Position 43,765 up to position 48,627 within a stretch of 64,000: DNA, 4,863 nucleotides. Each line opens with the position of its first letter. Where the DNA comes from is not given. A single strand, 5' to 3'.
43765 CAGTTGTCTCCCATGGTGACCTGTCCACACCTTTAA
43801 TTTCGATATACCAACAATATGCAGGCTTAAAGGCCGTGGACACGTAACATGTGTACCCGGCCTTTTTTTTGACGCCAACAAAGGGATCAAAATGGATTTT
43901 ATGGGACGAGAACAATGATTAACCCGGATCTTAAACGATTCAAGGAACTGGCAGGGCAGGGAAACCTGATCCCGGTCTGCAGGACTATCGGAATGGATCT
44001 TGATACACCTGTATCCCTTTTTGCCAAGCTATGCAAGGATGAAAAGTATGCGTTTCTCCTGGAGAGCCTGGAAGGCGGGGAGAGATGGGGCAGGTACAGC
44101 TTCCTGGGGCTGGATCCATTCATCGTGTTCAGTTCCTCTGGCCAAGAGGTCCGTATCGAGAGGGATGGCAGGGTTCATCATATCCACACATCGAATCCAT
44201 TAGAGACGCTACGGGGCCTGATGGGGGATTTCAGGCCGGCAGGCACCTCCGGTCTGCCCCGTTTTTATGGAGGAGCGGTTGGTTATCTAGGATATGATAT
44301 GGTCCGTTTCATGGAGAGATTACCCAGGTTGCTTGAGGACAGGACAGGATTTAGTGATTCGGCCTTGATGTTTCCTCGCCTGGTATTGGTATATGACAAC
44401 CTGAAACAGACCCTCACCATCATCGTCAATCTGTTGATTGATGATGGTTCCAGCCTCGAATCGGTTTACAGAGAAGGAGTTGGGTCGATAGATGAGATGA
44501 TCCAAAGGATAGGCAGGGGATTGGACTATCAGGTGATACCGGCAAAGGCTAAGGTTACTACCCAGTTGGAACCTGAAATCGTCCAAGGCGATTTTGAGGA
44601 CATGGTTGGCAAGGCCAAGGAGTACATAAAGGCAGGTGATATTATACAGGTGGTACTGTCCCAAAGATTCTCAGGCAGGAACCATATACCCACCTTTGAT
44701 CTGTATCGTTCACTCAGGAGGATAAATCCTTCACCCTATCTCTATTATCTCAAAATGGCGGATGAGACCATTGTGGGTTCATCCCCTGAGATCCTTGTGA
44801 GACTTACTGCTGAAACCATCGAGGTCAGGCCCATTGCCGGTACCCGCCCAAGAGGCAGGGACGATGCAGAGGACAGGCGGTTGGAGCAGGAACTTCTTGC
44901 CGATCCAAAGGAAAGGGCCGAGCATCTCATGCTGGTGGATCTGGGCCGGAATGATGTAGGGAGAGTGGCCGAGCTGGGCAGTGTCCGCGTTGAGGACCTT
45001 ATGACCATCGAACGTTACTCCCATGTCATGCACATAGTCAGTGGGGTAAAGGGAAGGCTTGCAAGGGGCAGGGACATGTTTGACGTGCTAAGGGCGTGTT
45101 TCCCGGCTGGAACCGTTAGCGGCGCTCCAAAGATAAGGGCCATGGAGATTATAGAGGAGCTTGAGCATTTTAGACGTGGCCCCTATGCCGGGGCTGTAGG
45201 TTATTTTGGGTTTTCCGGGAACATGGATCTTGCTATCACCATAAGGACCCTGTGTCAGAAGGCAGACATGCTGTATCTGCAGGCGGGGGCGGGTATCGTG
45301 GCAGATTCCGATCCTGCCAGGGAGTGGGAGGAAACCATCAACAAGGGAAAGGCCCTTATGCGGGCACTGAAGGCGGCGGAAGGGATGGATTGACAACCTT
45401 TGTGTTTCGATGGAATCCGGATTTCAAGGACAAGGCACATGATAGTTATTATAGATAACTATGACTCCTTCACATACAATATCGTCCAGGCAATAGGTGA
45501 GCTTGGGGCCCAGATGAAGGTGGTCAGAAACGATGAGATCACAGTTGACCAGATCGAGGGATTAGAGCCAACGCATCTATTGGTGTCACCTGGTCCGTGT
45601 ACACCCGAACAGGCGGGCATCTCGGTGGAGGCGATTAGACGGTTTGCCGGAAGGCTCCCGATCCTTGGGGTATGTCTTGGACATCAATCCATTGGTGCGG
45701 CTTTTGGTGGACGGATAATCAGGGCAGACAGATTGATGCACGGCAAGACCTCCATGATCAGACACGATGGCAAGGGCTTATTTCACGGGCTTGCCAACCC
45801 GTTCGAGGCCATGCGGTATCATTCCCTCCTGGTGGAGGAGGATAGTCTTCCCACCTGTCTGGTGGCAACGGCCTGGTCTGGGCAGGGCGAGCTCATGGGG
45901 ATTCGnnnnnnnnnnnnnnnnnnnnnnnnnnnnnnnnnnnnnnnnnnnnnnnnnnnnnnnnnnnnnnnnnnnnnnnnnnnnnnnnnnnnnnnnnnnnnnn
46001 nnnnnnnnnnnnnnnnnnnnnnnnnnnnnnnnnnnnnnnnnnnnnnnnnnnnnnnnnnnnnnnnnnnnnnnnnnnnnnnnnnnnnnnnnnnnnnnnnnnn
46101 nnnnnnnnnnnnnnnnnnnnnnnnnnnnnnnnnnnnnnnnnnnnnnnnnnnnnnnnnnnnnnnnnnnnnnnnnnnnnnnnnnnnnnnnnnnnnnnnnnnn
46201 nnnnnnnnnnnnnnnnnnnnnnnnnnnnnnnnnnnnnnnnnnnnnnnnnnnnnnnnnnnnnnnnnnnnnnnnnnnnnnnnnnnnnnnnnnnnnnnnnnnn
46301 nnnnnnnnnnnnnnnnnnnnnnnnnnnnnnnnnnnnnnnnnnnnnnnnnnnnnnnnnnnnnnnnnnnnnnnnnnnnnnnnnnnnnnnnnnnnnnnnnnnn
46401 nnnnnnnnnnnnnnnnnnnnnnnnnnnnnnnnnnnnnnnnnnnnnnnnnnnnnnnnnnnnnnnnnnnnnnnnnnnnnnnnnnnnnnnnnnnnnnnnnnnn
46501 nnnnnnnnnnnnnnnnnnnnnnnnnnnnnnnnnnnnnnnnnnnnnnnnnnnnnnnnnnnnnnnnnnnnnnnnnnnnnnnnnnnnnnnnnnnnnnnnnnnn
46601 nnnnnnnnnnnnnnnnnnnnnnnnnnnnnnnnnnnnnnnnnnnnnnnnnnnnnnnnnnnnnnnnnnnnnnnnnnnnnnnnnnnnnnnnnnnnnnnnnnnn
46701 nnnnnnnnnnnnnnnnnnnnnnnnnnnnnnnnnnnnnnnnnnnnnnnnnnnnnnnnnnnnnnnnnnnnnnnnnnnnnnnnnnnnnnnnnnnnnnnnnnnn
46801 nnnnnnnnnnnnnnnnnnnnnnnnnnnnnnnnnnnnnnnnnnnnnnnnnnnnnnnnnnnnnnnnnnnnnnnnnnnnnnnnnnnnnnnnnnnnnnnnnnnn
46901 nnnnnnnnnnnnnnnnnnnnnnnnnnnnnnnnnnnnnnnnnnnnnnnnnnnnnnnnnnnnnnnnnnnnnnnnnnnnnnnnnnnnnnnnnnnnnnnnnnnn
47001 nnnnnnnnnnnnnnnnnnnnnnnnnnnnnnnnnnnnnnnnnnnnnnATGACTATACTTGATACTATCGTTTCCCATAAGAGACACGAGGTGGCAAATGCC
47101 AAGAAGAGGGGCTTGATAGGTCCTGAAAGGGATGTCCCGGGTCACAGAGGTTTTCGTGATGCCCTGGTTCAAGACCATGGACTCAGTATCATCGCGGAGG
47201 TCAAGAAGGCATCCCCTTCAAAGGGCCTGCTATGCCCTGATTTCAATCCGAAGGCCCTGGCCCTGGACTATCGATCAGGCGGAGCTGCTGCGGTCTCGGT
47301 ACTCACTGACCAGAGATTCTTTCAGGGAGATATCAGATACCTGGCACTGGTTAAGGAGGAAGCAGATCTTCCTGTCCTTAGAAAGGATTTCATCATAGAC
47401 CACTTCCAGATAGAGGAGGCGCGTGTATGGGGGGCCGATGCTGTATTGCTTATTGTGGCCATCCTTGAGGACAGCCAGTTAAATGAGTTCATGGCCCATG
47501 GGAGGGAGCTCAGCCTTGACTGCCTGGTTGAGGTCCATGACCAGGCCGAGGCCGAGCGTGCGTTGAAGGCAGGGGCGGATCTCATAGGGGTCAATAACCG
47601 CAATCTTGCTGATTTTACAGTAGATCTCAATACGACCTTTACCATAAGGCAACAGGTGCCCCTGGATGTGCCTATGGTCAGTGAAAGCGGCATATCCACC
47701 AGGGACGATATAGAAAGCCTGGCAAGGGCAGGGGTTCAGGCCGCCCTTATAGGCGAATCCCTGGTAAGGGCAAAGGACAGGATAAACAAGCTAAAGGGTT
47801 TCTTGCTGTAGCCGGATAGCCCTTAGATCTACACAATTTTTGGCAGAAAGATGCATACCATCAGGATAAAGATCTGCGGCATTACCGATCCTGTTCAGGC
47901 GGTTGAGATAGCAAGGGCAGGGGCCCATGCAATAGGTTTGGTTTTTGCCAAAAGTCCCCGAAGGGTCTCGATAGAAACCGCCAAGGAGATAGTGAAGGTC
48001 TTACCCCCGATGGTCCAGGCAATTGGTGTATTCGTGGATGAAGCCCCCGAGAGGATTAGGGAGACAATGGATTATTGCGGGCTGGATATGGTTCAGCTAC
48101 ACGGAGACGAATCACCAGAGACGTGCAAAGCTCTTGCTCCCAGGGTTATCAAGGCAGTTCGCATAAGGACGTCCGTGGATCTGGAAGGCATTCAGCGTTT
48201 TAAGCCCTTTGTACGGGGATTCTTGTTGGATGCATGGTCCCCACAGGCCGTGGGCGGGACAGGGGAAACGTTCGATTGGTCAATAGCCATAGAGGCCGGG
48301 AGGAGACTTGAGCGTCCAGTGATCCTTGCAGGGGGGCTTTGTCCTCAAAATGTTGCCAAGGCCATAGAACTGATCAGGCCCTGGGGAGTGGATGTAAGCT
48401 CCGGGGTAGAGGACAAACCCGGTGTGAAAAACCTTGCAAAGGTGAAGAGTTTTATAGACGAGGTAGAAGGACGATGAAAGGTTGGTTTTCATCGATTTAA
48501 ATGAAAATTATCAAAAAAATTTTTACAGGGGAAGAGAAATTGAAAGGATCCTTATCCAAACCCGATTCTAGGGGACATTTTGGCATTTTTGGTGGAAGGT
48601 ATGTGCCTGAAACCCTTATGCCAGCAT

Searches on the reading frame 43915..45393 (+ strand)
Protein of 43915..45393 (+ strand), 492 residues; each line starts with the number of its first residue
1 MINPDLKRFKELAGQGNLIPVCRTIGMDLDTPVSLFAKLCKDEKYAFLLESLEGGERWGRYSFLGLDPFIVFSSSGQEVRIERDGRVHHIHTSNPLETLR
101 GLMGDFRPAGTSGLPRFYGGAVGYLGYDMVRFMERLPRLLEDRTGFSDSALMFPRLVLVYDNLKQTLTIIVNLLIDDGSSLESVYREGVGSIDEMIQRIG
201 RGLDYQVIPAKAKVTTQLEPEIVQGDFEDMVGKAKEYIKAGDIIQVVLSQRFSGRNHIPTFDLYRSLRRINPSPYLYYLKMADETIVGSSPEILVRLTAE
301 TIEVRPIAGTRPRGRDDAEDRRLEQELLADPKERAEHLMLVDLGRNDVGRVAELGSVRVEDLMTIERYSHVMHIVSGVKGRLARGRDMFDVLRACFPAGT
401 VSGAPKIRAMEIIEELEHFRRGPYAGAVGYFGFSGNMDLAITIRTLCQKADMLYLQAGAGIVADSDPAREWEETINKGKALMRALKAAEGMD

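Call 101: search_protein_families(library=pfam, max_evalue=0.00001, proteins=[window:43915-45393:+])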
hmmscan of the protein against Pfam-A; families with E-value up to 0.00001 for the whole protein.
window:43915-45393:+ (492 aa): 2 families
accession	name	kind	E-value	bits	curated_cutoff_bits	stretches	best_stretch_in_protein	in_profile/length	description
PF00425.24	Chorismate_bind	-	9.3e-97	324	27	1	226-477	4-257/257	chorismate binding enzyme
PF04715.19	Anth_synt_I_N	-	4.2e-37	128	23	1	28-169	1-140/140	Anthranilate synthase component I, N terminal region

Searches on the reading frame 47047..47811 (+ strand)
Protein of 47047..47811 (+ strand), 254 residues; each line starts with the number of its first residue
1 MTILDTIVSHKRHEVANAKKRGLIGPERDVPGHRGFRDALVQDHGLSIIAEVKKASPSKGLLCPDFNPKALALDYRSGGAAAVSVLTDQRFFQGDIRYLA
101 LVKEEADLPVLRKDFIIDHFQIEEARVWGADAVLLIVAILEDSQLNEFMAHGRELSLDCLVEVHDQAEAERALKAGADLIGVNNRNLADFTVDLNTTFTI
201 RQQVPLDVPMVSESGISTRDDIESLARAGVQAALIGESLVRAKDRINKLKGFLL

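Call 101: search_protein_families(library=pfam, max_evalue=0.00001, proteins=[window:47047-47811:+])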
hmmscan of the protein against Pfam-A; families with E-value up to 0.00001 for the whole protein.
window:47047-47811:+ (254 aa): 1 family
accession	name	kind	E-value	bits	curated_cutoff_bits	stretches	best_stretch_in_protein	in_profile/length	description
PF00218.27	IGPS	-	6e-85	284.9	27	1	4-249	1-251/254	Indole-3-glycerol phosphate synthase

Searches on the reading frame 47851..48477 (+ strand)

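Call 101: search_protein_families(library=pfam, max_evalue=0.00001, proteins=[window:47851-48477:+])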
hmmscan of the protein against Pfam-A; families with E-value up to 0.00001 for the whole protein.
window:47851-48477:+ (208 aa): 1 family
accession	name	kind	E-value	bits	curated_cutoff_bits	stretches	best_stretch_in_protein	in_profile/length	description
PF00697.28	PRAI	-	4.5e-47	160.7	22.7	1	6-203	1-192/193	N-(5'phosphoribosyl)anthranilate (PRA) isomerase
